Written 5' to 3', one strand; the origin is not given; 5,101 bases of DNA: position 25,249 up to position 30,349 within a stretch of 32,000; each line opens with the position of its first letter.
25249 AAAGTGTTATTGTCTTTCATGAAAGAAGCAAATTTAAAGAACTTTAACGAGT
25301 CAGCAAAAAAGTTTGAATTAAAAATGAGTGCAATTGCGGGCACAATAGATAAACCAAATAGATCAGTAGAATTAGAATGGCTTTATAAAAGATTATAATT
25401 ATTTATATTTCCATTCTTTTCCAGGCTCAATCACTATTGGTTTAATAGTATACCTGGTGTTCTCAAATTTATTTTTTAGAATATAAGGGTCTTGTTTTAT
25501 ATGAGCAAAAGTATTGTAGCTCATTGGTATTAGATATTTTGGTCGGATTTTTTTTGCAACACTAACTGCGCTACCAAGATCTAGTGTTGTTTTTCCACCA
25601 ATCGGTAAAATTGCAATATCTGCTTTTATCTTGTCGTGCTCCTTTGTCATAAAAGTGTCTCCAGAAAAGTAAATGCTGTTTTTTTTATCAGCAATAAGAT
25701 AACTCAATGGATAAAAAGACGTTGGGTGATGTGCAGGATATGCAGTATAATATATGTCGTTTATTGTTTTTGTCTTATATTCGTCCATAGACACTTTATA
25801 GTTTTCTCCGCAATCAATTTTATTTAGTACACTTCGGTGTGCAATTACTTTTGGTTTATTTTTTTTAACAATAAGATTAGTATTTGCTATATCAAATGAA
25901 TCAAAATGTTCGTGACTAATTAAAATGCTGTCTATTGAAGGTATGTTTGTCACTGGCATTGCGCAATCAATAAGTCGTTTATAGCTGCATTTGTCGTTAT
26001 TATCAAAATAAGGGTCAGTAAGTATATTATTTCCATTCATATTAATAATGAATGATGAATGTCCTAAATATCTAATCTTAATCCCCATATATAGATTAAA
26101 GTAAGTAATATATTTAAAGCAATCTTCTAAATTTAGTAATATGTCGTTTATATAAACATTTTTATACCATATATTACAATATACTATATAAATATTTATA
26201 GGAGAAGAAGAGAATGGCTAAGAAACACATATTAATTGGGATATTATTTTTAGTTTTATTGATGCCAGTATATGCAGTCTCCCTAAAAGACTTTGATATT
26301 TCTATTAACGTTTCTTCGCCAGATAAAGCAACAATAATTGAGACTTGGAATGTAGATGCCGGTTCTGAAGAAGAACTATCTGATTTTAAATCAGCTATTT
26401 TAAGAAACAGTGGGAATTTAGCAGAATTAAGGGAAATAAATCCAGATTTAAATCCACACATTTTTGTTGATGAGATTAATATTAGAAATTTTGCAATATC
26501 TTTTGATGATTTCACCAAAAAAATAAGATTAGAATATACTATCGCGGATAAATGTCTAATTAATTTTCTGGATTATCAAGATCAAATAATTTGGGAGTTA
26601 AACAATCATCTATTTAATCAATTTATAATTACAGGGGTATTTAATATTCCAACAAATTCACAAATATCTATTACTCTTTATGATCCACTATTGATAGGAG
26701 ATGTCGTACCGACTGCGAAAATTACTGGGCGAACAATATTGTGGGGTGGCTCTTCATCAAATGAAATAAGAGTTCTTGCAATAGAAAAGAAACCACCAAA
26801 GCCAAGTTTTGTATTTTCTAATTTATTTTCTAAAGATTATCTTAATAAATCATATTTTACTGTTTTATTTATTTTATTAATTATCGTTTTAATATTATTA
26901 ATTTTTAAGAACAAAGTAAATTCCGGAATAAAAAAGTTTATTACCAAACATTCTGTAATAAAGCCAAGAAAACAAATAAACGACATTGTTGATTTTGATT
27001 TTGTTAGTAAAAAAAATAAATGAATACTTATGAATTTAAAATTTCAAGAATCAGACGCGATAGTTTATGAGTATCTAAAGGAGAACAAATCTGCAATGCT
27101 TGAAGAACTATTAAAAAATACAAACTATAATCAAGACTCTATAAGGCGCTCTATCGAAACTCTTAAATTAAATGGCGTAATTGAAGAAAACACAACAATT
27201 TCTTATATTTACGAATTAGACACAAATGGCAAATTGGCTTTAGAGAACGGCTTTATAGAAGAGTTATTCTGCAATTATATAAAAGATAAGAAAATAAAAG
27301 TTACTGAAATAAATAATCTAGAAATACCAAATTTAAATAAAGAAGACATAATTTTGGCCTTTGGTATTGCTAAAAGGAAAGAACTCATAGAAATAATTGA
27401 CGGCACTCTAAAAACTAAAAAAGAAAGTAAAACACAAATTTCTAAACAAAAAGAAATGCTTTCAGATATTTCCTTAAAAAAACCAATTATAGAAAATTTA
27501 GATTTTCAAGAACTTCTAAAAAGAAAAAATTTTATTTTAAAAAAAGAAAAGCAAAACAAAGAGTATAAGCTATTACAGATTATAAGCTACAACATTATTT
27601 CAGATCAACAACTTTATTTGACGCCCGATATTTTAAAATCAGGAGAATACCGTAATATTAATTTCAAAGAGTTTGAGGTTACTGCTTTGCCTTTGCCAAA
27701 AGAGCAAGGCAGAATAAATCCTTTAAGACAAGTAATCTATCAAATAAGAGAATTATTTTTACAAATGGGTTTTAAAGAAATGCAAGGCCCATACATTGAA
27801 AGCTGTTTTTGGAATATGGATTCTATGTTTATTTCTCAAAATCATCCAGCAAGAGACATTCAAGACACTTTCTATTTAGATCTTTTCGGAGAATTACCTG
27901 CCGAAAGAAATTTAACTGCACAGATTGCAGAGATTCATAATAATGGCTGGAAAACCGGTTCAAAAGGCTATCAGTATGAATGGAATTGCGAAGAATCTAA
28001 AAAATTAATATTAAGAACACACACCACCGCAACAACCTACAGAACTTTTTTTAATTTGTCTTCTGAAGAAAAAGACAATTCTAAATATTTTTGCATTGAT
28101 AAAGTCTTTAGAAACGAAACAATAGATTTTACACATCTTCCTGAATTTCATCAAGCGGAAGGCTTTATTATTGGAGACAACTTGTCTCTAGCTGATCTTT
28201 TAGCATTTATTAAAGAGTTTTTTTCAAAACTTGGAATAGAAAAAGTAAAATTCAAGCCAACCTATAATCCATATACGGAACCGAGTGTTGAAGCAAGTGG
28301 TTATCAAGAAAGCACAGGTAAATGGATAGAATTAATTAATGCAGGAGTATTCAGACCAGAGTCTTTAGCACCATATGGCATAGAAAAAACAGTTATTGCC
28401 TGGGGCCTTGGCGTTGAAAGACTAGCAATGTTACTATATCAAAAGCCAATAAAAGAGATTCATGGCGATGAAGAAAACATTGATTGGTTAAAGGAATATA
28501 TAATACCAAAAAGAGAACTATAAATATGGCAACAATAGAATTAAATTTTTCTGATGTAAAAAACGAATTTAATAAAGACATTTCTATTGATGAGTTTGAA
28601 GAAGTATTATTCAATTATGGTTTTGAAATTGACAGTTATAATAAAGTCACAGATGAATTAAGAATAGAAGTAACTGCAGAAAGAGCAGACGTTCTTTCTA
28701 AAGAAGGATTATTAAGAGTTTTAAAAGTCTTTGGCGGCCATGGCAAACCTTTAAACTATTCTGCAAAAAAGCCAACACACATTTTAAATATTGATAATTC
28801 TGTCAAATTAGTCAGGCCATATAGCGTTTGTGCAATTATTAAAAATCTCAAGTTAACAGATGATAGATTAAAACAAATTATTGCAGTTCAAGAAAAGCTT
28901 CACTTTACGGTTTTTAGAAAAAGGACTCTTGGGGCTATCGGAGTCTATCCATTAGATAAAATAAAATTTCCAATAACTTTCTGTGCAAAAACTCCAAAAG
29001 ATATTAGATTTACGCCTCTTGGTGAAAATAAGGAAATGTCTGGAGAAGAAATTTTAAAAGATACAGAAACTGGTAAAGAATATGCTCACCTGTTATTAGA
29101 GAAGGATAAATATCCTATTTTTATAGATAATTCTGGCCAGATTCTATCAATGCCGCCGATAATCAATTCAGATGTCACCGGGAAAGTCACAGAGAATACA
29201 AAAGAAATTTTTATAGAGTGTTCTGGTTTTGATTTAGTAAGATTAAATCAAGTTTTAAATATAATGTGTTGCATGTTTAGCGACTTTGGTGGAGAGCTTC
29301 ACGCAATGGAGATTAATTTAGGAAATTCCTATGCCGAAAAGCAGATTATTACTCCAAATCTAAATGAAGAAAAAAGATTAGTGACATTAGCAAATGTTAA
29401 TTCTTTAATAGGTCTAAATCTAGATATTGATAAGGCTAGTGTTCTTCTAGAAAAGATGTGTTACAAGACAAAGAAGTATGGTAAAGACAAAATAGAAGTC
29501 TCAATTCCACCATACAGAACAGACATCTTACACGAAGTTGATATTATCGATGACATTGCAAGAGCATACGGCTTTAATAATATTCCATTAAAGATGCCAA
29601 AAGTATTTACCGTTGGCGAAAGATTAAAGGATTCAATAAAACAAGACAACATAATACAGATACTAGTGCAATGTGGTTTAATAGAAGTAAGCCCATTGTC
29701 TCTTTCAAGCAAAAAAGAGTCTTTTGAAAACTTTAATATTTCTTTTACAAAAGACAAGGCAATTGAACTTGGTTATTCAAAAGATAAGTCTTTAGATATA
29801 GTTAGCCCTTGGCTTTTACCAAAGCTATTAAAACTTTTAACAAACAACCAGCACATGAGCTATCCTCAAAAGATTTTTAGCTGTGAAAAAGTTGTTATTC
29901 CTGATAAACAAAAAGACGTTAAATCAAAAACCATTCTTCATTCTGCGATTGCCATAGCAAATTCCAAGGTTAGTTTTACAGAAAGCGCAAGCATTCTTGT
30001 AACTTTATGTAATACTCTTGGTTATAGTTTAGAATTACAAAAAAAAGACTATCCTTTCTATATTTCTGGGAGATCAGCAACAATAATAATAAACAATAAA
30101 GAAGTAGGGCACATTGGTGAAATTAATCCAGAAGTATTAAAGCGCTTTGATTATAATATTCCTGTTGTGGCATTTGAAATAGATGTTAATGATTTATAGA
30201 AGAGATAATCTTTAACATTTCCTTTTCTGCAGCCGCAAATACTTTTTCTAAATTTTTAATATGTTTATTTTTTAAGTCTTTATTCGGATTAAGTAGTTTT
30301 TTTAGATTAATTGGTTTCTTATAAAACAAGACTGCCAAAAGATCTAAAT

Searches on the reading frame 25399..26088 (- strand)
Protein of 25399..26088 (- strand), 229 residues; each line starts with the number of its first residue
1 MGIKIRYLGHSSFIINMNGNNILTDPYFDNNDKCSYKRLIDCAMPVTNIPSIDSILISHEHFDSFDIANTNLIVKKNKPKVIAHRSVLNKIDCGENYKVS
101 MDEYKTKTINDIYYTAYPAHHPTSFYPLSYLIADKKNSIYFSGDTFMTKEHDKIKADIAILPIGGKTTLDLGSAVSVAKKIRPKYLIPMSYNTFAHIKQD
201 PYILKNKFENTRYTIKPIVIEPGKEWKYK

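Call 82: search_protein_families(library=pfam, proteins=[window:25399-26088:-], max_evalue=0.001)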
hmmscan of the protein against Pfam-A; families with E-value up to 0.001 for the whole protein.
window:25399-26088:- (229 aa): 3 families
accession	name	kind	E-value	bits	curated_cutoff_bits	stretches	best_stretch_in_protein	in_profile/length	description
PF13483.12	Lactamase_B_3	-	3.8e-23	82.7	24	1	4-189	1-159/160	Beta-lactamase superfamily domain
PF12706.13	Lactamase_B_2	-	4.6e-15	56.2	27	1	20-189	1-198/200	Beta-lactamase superfamily domain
PF00753.33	Lactamase_B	-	0.0007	20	22.7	0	118-178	123-178/196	Metallo-beta-lactamase superfamily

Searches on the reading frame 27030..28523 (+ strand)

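Call 82: search_protein_families(library=pfam, proteins=[window:27030-28523:+], max_evalue=0.001)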
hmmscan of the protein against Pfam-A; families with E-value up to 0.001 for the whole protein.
window:27030-28523:+ (497 aa): 3 families
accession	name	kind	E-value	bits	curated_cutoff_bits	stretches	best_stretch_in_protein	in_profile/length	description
PF01409.25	tRNA-synt_2d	-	3.4e-78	263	19.8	1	216-488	3-244/246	tRNA synthetases class II core domain (F)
PF00152.25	tRNA-synt_2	-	8.3e-07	28.8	25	1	351-380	92-121/308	tRNA synthetases class II (D, K and N)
PF00587.30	tRNA-synt_2b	-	0.00074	20.1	29.3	0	320-431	5-127/179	tRNA synthetase class II core domain (G, H, P, S and T)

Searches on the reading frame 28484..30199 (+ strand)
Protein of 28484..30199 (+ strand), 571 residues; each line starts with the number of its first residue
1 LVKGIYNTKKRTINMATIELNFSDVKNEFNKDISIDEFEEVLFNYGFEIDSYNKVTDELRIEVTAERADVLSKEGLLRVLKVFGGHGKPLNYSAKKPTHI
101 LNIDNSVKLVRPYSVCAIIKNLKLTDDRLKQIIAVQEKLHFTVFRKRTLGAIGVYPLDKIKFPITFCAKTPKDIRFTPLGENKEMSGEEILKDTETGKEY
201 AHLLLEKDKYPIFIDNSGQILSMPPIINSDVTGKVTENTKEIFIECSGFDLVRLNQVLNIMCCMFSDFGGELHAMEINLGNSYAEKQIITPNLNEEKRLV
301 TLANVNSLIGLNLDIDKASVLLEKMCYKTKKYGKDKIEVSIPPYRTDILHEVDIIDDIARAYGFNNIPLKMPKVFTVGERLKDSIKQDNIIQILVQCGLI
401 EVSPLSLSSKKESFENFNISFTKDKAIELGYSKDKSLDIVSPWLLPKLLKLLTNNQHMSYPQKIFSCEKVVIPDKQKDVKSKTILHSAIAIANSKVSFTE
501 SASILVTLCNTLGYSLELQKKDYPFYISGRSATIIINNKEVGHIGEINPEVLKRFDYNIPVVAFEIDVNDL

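Call 82: search_protein_families(library=pfam, proteins=[window:28484-30199:+], max_evalue=0.001)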
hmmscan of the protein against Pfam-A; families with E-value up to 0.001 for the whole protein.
window:28484-30199:+ (571 aa): 4 families
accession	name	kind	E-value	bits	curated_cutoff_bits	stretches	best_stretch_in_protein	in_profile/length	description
PF17759.6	tRNA_synthFbeta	-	1.6e-31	109.9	22.4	1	367-568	1-214/214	Phenylalanyl tRNA synthetase beta chain CLM domain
PF03484.21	B5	-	5.3e-23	81.4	28.6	1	300-364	3-67/67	tRNA synthetase B5 domain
PF18262.7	PhetRS_B1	-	2.3e-10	41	26.8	1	15-85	1-82/83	Phe-tRNA synthetase beta subunit B1 domain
PF03483.22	B3_4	-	1.5e-06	28.4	29.3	1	151-252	52-130/174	B3/4 domain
